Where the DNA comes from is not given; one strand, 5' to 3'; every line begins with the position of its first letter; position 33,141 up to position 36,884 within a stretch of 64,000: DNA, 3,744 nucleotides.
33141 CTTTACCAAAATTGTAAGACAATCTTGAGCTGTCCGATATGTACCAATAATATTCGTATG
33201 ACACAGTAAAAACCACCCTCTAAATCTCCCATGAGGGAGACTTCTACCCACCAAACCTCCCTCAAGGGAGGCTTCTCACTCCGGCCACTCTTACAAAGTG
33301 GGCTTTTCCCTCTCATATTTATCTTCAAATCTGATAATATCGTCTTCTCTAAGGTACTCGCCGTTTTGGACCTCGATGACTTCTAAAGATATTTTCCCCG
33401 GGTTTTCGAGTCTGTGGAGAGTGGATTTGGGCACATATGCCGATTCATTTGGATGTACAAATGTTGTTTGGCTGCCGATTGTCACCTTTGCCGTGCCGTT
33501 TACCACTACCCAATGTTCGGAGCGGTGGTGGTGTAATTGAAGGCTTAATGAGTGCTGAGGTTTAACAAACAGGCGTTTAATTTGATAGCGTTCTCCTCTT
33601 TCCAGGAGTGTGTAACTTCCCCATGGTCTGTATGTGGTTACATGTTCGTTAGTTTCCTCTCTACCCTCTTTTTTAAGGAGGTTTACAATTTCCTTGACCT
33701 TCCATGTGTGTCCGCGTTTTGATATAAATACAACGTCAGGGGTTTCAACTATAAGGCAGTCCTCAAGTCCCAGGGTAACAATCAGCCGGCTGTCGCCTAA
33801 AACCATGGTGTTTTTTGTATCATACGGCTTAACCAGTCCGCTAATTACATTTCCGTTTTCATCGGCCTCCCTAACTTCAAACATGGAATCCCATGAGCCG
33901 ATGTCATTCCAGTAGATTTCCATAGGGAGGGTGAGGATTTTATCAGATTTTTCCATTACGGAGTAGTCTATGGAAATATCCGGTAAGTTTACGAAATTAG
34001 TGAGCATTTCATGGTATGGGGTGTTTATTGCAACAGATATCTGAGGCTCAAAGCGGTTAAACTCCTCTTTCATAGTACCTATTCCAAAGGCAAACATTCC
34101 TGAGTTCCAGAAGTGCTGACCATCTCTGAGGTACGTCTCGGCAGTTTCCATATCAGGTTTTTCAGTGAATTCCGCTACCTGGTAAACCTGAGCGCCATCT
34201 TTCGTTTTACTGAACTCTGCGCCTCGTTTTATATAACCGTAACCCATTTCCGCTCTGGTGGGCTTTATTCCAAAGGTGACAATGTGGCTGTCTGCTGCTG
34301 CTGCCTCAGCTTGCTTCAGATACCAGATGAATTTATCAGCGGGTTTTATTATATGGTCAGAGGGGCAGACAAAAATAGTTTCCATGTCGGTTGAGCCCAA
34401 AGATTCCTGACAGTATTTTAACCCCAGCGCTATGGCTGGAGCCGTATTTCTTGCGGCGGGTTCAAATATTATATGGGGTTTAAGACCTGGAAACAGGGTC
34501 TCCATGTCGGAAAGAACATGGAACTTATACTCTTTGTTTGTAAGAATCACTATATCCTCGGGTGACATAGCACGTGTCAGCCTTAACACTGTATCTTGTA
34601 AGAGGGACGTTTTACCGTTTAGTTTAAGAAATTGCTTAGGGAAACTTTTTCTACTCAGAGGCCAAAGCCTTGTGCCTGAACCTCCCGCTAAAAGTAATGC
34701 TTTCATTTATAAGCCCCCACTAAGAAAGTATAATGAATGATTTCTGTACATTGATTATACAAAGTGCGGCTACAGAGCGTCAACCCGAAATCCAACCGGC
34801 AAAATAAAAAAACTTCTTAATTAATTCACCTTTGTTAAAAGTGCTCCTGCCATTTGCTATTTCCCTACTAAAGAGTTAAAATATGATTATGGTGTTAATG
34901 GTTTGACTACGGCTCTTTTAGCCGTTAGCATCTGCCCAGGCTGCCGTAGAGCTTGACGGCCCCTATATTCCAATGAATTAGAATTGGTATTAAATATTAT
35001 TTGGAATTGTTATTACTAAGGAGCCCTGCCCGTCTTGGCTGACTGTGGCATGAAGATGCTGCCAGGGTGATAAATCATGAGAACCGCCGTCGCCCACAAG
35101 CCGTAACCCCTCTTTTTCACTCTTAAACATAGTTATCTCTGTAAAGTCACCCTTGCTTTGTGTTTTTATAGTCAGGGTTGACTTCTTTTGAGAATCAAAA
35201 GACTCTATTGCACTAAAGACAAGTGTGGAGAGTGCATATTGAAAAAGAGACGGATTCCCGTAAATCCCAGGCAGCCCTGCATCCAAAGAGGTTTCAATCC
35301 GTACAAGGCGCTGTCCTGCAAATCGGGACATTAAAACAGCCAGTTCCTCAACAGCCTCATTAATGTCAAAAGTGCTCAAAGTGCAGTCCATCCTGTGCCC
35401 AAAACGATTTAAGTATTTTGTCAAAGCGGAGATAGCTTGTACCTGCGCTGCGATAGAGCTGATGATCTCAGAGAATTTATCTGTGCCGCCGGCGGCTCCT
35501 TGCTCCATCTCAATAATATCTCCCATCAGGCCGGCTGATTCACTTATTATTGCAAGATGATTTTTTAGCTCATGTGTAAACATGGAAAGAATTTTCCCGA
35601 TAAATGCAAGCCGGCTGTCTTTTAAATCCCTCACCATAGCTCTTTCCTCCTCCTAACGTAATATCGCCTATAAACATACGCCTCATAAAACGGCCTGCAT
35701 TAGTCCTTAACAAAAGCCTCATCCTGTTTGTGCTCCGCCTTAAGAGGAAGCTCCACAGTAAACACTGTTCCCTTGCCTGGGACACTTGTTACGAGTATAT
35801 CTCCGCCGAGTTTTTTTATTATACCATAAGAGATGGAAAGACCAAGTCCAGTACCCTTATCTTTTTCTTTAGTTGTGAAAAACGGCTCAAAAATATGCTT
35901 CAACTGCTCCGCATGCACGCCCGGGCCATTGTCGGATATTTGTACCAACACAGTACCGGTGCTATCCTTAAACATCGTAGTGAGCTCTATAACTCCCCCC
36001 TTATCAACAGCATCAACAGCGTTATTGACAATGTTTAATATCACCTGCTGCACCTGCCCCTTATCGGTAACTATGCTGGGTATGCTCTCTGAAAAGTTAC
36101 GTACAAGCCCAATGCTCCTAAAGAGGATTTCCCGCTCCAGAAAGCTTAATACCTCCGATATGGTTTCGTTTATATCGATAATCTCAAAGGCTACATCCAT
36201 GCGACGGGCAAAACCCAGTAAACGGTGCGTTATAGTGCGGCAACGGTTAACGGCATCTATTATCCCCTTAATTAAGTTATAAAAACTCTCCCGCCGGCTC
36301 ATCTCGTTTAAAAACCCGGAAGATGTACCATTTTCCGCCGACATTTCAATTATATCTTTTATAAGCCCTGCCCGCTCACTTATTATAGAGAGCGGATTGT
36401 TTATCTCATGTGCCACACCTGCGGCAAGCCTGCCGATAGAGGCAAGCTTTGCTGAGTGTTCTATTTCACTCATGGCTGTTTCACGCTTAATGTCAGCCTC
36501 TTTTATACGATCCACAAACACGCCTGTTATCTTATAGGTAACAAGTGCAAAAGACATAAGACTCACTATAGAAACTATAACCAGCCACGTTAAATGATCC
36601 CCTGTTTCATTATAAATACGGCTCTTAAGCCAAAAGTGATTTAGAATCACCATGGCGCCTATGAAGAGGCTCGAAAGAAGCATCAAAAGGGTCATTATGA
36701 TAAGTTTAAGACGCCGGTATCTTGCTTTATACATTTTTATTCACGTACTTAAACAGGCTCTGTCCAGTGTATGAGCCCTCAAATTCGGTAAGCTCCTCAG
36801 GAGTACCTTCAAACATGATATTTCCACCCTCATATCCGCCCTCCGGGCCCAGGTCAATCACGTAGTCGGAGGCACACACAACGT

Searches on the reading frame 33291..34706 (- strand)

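Call 9: search_protein_families(library=pfam, proteins=[window:33291-34706:-], max_evalue=0.001)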
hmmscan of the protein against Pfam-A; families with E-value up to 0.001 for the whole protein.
window:33291-34706:- (471 aa): 5 families
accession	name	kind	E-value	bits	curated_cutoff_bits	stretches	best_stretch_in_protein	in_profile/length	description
PF01050.24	MannoseP_isomer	-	1.7e-51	173.7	23.6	1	348-462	2-116/116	Mannose-6-phosphate isomerase C-terminal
PF00483.29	NTP_transferase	-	2.2e-48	165.4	21.2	1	2-283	1-243/245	Nucleotidyl transferase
PF22640.1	ManC_GMP_beta-helix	-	3.9e-11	43.1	27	1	296-343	7-54/55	MannoseP isomerase/GMP-like beta-helix domain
PF07883.17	Cupin_2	-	2.1e-10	40.6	27.2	1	381-446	5-69/70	Cupin domain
PF12804.13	NTP_transf_3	-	8.2e-07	29.8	27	1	3-138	1-116/160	MobA-like NTP transferase domain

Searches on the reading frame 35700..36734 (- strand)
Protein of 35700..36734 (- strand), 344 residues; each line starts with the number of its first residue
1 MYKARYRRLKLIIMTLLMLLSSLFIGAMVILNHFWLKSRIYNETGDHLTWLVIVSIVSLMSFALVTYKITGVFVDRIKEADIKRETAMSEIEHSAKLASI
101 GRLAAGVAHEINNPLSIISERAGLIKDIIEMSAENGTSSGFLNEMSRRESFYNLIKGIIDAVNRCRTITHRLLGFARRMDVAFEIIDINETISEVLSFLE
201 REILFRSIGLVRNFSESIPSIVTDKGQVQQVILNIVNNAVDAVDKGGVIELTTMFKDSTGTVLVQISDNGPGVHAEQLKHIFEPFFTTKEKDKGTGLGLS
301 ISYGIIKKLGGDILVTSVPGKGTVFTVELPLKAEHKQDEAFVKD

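Call 9: search_protein_families(library=pfam, proteins=[window:35700-36734:-], max_evalue=0.001)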
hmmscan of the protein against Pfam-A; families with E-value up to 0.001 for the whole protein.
window:35700-36734:- (344 aa): 3 families
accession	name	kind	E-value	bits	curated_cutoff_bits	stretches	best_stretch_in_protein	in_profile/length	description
PF02518.31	HATPase_c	-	2.6e-27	95.9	26.4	1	224-332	2-110/111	Histidine kinase-, DNA gyrase B-, and HSP90-like ATPase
PF00512.31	HisKA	-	1.1e-07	32.3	26.9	1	101-178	3-63/66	His Kinase A (phospho-acceptor) domain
PF14501.12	HATPase_c_5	-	9.1e-05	22.8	22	1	229-314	7-87/102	GHKL domain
